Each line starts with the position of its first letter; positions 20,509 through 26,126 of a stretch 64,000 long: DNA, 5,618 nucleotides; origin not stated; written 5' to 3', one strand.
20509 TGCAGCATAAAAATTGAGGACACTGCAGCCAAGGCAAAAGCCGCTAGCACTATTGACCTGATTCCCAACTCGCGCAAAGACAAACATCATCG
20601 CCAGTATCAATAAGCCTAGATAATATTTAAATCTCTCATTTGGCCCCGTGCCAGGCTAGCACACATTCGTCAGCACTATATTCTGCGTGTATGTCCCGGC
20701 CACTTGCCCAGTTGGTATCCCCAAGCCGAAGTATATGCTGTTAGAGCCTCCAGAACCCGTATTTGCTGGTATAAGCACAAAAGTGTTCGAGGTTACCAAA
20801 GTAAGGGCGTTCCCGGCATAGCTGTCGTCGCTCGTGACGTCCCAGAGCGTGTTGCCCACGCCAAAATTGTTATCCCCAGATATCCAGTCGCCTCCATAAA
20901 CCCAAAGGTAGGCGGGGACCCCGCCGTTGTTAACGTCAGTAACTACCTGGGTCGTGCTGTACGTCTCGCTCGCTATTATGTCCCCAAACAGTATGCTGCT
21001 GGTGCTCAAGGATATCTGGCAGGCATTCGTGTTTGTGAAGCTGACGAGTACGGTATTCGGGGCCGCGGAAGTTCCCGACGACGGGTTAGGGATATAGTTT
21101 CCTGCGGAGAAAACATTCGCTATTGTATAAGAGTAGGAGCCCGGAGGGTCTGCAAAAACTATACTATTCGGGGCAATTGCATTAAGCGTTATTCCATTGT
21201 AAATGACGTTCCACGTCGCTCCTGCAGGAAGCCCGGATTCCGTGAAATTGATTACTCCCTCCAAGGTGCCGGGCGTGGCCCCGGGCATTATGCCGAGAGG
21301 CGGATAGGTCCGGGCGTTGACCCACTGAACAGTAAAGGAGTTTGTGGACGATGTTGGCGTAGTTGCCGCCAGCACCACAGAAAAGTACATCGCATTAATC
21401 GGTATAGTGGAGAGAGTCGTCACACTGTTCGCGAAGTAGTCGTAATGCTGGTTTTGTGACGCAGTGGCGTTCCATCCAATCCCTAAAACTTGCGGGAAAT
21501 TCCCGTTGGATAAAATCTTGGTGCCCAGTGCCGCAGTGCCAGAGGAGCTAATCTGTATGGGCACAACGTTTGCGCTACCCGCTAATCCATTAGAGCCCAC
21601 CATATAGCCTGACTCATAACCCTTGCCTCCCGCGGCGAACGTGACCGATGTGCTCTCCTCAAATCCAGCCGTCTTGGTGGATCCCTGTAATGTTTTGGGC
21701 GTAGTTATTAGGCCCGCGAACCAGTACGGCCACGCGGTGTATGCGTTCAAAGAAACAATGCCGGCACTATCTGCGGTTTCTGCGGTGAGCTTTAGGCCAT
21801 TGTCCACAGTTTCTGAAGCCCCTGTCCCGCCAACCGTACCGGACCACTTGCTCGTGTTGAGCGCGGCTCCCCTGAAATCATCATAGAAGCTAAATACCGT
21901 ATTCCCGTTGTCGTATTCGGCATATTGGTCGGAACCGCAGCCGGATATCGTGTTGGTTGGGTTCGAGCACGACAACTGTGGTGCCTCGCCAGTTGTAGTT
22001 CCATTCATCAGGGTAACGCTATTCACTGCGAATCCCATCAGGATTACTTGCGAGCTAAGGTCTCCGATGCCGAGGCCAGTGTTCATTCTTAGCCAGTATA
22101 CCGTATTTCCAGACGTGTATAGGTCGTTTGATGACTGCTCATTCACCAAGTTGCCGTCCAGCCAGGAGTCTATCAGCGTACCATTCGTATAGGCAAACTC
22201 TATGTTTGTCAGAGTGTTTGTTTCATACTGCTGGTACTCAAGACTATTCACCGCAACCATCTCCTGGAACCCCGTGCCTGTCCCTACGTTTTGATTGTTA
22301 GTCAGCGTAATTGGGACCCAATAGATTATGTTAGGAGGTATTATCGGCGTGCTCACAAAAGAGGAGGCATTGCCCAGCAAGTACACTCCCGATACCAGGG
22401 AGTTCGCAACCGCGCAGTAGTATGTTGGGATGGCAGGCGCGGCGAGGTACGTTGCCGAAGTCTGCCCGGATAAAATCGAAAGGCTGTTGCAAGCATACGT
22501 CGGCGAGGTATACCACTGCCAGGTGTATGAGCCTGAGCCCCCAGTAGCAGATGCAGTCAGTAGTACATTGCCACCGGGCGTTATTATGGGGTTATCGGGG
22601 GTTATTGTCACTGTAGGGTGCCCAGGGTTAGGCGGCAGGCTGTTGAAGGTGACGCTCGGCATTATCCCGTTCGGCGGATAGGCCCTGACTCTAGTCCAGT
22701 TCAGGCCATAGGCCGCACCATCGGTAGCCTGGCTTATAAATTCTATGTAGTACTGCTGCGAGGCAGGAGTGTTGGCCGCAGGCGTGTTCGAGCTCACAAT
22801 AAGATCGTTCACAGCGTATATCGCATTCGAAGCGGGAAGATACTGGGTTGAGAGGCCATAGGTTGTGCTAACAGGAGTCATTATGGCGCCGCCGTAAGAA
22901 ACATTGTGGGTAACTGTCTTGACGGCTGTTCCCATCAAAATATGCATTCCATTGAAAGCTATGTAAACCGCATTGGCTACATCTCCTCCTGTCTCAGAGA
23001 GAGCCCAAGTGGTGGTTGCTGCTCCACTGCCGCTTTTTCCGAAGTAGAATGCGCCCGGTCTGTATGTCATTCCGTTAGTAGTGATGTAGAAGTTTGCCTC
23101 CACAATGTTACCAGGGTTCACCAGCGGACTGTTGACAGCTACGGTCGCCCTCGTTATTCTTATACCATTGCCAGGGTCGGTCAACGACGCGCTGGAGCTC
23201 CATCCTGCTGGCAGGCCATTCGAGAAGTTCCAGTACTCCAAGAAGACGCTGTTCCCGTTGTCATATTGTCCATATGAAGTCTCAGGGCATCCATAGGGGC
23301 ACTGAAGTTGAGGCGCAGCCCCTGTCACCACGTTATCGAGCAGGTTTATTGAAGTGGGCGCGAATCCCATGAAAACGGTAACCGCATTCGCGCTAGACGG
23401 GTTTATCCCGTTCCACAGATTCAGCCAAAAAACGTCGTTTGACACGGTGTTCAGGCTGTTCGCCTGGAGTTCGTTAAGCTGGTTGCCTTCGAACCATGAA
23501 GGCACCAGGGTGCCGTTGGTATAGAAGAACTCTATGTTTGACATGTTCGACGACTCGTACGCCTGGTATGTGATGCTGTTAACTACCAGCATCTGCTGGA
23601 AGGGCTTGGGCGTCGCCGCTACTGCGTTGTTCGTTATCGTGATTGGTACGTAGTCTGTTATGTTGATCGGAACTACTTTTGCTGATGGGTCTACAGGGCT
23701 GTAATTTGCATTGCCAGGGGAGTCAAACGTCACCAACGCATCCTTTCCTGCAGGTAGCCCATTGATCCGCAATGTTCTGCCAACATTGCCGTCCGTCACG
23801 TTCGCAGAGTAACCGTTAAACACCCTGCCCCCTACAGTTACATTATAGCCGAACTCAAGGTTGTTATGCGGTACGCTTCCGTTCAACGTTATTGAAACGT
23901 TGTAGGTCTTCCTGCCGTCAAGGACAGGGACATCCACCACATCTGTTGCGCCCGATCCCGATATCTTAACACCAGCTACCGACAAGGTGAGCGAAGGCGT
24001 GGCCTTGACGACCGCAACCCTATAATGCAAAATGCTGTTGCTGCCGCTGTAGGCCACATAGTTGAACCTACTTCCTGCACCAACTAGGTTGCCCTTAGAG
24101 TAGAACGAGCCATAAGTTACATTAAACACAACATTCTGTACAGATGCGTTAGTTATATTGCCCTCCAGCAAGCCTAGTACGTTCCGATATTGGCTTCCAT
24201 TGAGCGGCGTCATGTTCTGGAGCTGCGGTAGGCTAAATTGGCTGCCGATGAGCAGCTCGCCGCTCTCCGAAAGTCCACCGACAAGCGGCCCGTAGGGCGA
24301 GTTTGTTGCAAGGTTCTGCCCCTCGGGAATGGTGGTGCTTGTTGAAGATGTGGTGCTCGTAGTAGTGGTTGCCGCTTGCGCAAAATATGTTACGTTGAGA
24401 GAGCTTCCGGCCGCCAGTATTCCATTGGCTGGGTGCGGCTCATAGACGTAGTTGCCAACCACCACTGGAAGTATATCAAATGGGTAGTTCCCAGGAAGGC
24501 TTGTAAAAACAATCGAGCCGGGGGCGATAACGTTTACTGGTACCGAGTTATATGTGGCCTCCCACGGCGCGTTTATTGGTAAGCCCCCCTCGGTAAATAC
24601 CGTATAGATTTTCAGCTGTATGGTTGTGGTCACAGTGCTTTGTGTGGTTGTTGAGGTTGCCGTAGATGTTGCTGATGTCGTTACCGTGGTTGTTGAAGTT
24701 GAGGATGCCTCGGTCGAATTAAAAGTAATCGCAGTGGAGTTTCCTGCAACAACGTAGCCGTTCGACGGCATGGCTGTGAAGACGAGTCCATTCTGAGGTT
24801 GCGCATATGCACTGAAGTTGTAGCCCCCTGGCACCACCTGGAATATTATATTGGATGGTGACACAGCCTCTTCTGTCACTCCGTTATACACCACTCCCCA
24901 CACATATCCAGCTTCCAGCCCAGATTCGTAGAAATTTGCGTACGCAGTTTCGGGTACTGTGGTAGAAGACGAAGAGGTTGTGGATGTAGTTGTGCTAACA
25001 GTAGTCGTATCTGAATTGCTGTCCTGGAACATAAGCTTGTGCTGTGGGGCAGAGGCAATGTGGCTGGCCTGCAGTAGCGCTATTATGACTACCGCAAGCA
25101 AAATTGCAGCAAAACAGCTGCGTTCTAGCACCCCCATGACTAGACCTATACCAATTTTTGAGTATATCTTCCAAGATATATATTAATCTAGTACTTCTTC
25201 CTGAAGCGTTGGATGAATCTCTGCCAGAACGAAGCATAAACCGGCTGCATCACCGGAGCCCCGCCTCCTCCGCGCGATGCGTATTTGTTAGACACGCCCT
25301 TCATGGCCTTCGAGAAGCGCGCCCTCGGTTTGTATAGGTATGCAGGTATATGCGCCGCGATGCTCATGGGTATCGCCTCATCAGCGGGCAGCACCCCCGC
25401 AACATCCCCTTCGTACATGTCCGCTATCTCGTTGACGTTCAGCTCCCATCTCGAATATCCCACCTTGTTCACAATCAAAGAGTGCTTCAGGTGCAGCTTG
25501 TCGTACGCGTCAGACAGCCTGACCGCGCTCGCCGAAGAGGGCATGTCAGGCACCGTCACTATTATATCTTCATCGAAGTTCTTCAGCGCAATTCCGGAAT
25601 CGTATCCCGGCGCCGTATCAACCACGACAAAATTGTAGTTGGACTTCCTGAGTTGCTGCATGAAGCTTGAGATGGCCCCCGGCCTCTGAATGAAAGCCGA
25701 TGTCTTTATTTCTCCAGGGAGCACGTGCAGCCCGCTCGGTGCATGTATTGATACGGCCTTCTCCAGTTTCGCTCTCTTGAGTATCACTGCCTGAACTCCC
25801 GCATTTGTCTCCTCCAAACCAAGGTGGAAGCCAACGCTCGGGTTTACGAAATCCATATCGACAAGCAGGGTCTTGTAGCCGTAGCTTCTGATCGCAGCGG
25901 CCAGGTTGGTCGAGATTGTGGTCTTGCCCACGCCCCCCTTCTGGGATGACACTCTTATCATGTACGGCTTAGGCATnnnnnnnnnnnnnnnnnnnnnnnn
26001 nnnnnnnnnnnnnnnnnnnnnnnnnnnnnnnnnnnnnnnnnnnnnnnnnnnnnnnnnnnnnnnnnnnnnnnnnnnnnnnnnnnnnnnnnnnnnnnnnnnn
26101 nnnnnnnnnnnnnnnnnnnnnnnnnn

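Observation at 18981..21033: New-looking ~125-aa beta-rich domain with two invariant cysteines, one of them the very last residue (..TN[VL]C-stop), in four proteins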

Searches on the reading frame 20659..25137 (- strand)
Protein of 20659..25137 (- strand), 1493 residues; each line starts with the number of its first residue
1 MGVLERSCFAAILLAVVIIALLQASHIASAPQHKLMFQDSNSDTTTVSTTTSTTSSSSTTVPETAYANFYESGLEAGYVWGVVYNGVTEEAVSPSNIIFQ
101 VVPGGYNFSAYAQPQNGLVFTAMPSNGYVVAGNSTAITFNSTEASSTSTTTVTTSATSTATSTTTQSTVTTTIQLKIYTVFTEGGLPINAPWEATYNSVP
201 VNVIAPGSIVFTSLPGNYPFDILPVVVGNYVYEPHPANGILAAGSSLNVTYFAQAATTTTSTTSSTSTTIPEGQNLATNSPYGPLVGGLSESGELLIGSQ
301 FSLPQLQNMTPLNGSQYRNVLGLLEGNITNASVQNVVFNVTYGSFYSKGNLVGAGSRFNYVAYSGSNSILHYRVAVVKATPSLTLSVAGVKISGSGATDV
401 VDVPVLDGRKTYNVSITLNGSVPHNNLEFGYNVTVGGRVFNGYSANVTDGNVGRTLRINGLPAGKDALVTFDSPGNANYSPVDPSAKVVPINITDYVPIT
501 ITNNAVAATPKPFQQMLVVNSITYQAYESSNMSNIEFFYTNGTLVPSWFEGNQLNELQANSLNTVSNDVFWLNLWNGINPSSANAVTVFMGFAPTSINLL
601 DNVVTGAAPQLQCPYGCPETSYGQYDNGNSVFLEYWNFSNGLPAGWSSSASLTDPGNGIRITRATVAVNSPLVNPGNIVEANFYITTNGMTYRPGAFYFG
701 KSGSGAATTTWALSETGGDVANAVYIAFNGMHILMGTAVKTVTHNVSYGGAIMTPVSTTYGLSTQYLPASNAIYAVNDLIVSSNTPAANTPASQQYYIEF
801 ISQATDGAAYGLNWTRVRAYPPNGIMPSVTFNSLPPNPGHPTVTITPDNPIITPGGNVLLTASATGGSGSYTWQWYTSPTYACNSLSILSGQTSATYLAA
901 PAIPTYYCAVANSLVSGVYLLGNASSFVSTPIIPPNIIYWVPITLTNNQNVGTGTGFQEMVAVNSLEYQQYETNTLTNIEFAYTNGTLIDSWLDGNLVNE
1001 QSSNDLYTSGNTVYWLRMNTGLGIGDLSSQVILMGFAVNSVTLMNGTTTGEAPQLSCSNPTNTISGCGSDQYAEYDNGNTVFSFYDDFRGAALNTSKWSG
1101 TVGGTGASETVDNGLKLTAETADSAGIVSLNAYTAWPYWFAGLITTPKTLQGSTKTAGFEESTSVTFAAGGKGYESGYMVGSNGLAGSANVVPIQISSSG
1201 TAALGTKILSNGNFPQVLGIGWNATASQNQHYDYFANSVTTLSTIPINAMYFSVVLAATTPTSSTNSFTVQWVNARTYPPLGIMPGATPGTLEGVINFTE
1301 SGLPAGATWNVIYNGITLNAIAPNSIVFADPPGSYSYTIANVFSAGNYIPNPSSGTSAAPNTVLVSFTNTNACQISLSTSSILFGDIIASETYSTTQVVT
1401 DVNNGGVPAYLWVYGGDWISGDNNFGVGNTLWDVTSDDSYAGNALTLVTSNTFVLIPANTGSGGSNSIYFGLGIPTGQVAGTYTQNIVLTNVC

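Call 4: search_protein_families(library=pfam, proteins=[window:20659-25137:-], max_evalue=1)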
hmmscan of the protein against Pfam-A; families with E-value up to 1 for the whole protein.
window:20659-25137:- (1493 aa): 2 families
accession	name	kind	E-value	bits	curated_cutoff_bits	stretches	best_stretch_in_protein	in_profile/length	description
PF10102.14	DUF2341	-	0.00037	21.3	23.4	1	1059-1099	42-82/84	Domain of unknown function (DUF2341)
PF13927.12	Ig_3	-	0.035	15.1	30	1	841-880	2-40/78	Immunoglobulin domain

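Call 6: search_protein_families(library=ncbifam, proteins=[window:20659-25137:-], max_evalue=1)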
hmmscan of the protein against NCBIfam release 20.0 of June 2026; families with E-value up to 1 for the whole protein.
window:20659-25137:- (1493 aa): 0 families

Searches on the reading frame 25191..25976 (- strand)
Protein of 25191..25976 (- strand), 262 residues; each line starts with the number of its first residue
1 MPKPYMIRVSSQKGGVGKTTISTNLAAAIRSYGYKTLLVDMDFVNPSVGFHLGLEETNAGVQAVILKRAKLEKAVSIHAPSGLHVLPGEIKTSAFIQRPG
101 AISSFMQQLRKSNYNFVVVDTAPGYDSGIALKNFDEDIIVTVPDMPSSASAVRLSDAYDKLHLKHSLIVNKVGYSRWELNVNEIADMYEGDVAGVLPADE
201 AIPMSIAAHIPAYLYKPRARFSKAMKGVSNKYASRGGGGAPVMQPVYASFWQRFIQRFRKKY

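Call 12: search_protein_families(library=pfam, proteins=[window:25191-25976:-], max_evalue=0.01)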
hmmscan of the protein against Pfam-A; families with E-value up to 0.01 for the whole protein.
window:25191-25976:- (262 aa): 9 families
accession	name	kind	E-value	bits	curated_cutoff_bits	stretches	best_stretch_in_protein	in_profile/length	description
PF13614.12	AAA_31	-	9e-18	65.3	27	1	6-126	3-130/177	AAA domain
PF10609.15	ParA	-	6.7e-17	62.2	27.1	1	6-174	5-176/246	NUBPL iron-transfer P-loop NTPase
PF01656.29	CbiA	-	4.8e-16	59.3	25.4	1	9-210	3-123/125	CobQ/CobB/MinD/ParA nucleotide binding domain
PF06564.18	CBP_BcsQ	-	2e-09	37.7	21.3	1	8-227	5-228/234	Cellulose biosynthesis protein BcsQ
PF02374.21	ArsA_ATPase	-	9e-08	32.1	24.3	1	11-42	7-38/305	Anion-transporting ATPase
PF09140.17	MipZ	-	3.7e-05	23.6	20.7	1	6-131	2-116/262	ATPase MipZ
PF00448.28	SRP54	-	0.0013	18.9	22.7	0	15-45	11-41/196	SRP54-type protein, GTPase domain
PF00142.24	Fer4_NifH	-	0.004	17.1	25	0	13-53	8-48/271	4Fe-4S iron sulfur cluster binding proteins, NifH/frxC family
PF16575.11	CLP1_P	-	0.0045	17.3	26.6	0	15-49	4-38/188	mRNA cleavage and polyadenylation factor CLP1 P-loop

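Call 52: search_protein_families(library=ncbifam, proteins=[window:25191-25976:-], max_evalue=0.01)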
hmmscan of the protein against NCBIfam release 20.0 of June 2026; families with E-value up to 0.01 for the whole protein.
window:25191-25976:- (262 aa): 28 families (the best 25 are shown)
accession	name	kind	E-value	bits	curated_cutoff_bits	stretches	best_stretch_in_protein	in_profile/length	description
TIGR01969.1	minD_arch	subfamily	6.6e-32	110.7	201.75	1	6-232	2-230/251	cell division ATPase MinD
TIGR01968.1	minD_bact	equivalog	2e-22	79.8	212.9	1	7-230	4-234/261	septum site-determining protein MinD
TIGR03371.1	cellulose_yhjQ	equivalog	6.9e-16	58.5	157.85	1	7-230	4-239/246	cellulose biosynthesis protein BcsQ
TIGR01007.1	eps_fam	subfamily_domain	2e-15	56.9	108.05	1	6-141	19-158/204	polysaccharide biosynthesis tyrosine autokinase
NF041546.1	ParA_partition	equivalog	1.7e-14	53.9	180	1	7-76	2-71/203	ParA family partition ATPase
NF041136.1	MrpORP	equivalog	6e-14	52.1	450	1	7-155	8-160/365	iron-sulfur cluster carrier protein MrpORP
NF008079.0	PRK10818.1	equivalog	1.1e-12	47.8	508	1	6-151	4-153/270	septum site-determining protein MinD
TIGR03815.1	CpaE_hom_Actino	equivalog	3.6e-10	39.5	154.45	1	7-206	114-315/340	septum site-determining protein Ssd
TIGR03029.1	EpsG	equivalog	3.8e-09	36.1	313.8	1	7-128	106-227/274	chain length determinant protein tyrosine kinase EpsG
NF047398.1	AAA_KGGVGR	domain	4.5e-09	36.9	90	1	4-69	2-69/190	KGGVGR-motif variant AAA ATPase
TIGR03018.1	pepcterm_TyrKin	hypoth_equivalog_domain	1.1e-08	34.7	230.65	1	5-153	36-190/207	XrtA-associated tyrosine autokinase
NF008669.0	PRK11670.1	equivalog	2.1e-08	33.5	348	1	6-58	109-161/369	iron-sulfur cluster carrier protein ApbC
TIGR00345.1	GET3_arsA_TRC40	subfamily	3e-06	27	135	1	13-42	5-34/299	TRC40/GET3/ArsA family transport-energizing ATPase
NF041283.1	PrgP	equivalog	9e-06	25.2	400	1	5-128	3-138/297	ParA superfamily DNA segregation protein PrgP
NF041417.1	ArsA_halo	exception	5.8e-05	22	800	1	12-71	340-402/617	arsenical pump-driving ATPase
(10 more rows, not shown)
